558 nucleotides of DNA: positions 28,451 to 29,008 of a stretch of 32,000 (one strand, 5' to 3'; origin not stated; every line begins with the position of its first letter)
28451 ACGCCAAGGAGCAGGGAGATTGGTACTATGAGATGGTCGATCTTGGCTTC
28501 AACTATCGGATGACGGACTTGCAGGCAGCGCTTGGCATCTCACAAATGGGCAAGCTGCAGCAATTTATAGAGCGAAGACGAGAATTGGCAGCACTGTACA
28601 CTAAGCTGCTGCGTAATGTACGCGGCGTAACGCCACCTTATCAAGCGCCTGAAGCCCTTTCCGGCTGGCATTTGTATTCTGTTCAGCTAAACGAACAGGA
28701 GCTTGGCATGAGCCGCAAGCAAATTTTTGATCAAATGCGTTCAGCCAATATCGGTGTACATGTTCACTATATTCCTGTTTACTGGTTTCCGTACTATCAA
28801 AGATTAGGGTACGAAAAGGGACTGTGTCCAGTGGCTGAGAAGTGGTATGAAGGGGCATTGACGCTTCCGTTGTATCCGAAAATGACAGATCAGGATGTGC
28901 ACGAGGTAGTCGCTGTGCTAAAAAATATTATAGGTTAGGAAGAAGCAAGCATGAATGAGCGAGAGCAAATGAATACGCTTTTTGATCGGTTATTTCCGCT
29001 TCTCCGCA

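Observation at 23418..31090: No N-acetyltransferase anywhere: the PseH step (and the WecD step) seem to be replaced by ATP-grasp ligases or a formyltransferase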

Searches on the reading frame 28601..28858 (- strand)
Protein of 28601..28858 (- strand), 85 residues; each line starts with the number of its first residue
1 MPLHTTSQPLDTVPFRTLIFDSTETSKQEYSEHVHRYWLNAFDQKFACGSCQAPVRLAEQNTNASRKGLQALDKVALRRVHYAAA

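Call 12: search_protein_families(library=pfam, proteins=[window:28601-28858:-], max_evalue=1)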
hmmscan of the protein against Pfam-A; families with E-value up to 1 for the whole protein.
window:28601-28858:- (85 aa): 1 family
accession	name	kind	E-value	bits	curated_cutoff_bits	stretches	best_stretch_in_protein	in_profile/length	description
PF25206.1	DUF7836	-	0.051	13.9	26.7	1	39-59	24-44/59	Domain of unknown function (DUF7836)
